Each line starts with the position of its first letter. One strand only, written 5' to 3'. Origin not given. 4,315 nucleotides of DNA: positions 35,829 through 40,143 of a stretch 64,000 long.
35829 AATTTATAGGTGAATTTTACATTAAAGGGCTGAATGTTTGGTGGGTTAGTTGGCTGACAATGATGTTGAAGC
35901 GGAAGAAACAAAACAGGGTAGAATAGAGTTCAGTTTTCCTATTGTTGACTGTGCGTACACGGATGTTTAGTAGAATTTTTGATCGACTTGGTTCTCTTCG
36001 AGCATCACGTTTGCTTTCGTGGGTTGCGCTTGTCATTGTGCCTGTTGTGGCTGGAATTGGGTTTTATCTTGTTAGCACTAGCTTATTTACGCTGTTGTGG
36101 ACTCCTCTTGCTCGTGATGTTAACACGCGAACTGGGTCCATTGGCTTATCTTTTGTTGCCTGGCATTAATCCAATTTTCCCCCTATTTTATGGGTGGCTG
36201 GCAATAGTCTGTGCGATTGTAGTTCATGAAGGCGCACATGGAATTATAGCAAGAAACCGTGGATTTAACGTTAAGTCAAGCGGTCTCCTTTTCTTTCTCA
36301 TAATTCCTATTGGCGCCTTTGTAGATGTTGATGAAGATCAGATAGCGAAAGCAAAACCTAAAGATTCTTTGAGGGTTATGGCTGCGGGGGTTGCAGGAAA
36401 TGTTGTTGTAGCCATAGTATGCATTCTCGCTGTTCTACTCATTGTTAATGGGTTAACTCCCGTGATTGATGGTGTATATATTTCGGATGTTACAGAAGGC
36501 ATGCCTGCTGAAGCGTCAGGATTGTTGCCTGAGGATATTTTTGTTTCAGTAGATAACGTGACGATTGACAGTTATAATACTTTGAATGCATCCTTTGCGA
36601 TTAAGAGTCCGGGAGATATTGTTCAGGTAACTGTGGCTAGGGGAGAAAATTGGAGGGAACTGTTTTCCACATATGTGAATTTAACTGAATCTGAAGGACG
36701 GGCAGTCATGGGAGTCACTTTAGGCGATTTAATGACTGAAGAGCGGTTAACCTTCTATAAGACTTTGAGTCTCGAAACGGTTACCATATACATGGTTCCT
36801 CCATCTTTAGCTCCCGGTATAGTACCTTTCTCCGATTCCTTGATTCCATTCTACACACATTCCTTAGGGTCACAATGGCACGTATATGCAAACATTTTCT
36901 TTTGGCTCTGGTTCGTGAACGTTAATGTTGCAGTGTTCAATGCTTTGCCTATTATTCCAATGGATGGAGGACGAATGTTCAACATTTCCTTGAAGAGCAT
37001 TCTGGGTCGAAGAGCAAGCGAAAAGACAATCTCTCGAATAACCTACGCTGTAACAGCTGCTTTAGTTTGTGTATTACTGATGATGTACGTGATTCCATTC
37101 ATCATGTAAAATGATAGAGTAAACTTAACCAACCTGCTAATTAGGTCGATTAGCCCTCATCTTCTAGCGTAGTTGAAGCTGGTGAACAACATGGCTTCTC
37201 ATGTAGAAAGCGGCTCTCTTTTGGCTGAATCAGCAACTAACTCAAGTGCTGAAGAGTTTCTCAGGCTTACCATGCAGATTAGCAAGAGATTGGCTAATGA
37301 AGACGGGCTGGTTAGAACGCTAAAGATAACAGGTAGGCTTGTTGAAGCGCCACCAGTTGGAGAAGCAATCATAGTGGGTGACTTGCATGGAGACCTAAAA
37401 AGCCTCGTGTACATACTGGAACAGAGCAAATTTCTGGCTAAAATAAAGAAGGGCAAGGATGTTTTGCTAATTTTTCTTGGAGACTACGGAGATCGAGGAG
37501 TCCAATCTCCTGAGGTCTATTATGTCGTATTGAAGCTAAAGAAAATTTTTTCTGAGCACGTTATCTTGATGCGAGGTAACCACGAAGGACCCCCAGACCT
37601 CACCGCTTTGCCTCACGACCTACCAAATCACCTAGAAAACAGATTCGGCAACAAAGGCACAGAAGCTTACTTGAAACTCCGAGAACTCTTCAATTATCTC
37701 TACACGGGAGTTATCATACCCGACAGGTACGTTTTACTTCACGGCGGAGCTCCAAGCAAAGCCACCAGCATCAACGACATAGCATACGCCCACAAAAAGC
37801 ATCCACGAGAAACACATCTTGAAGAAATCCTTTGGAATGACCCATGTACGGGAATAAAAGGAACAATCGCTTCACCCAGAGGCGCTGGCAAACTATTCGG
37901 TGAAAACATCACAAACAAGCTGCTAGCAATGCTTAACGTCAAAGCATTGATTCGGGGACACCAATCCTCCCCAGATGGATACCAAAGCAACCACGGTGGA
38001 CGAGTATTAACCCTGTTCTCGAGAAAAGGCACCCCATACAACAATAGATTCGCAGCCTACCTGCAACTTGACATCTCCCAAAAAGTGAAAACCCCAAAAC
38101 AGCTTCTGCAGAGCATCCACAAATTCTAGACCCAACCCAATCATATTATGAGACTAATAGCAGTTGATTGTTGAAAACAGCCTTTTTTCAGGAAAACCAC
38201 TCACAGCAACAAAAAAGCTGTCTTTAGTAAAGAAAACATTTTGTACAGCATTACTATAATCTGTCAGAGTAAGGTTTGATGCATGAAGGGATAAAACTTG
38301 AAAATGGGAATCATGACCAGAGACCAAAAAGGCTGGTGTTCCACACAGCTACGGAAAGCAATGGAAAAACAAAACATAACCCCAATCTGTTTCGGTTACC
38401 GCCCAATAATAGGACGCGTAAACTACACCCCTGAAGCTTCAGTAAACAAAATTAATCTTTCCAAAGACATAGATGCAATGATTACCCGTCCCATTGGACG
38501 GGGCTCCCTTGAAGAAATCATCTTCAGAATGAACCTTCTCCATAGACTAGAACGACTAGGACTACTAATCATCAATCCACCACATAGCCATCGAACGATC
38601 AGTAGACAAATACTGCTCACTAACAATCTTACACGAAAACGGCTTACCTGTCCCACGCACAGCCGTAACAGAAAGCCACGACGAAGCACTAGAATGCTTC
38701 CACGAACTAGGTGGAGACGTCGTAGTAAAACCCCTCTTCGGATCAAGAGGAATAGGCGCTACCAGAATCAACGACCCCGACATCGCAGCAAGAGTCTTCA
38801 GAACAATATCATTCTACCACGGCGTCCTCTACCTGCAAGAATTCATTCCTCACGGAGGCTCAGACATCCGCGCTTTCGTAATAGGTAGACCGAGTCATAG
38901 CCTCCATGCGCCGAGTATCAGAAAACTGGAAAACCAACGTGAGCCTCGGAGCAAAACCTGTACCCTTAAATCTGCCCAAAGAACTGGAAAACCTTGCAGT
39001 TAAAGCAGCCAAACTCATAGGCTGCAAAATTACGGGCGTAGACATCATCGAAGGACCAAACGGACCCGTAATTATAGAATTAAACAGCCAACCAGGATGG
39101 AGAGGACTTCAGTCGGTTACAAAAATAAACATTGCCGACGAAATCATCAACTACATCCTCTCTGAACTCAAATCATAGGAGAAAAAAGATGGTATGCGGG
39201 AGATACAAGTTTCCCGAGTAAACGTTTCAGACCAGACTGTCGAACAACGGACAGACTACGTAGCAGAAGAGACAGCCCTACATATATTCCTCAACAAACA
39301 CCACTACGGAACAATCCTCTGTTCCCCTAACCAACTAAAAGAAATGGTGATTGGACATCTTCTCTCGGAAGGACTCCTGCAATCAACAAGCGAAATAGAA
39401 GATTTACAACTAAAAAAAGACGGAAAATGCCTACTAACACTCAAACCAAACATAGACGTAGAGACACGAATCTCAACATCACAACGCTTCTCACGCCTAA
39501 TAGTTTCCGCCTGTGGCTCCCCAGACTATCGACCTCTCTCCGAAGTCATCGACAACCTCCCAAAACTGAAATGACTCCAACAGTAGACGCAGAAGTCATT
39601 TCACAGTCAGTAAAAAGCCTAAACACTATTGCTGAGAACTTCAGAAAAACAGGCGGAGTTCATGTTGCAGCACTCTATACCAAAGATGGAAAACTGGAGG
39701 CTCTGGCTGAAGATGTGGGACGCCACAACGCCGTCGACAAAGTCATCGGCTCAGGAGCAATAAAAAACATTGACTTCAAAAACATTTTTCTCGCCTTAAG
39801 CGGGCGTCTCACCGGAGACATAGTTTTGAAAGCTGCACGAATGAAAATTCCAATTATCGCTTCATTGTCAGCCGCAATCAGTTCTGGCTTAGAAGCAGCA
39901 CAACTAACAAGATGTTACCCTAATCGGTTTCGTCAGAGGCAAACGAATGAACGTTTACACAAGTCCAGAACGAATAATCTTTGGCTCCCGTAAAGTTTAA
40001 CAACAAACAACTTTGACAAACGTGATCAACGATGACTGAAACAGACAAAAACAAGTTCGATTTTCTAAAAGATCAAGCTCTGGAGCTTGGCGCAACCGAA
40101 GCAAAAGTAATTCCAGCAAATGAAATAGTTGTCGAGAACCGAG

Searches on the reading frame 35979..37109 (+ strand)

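Call 27: search_protein_families(library=pfam, proteins=[window:35979-37109:+], max_evalue=0.0001)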
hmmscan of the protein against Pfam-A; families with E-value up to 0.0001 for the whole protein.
window:35979-37109:+ (376 aa): 4 families
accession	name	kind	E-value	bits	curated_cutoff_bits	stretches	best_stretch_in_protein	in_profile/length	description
PF02163.28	Peptidase_M50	-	6.3e-29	101.3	27.2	1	73-363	3-218/221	Peptidase family M50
PF13180.12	PDZ_2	-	1.5e-10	41.6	27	1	161-226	9-74/80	PDZ domain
PF00595.29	PDZ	-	1.1e-07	32.6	23.2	1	164-219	25-80/81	PDZ domain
PF17820.7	PDZ_6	-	1.2e-07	31.8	27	1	167-221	1-54/54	PDZ domain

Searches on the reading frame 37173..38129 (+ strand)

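Call 27: search_protein_families(library=pfam, proteins=[window:37173-38129:+], max_evalue=0.0001)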
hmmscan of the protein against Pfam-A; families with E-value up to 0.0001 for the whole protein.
window:37173-38129:+ (318 aa): 1 family
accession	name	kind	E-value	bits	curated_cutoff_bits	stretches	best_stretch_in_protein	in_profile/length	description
PF00149.33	Metallophos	-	4.1e-24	86.5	21.5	1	66-264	4-188/191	Calcineurin-like phosphoesterase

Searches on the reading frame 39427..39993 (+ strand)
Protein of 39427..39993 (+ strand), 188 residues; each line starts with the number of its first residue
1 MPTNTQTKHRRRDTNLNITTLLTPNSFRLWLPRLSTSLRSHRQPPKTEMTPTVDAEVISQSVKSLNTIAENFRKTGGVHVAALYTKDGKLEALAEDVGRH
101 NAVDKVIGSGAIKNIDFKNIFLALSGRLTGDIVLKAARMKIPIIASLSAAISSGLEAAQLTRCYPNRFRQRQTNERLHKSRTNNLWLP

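Call 27: search_protein_families(library=pfam, proteins=[window:39427-39993:+], max_evalue=0.0001)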
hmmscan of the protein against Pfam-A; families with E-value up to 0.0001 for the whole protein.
window:39427-39993:+ (188 aa): 1 family
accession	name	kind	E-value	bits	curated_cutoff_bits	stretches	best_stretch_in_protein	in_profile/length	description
PF02634.21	FdhD-NarQ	-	7.4e-37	127.8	27.2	1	42-159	96-212/237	FdhD/NarQ family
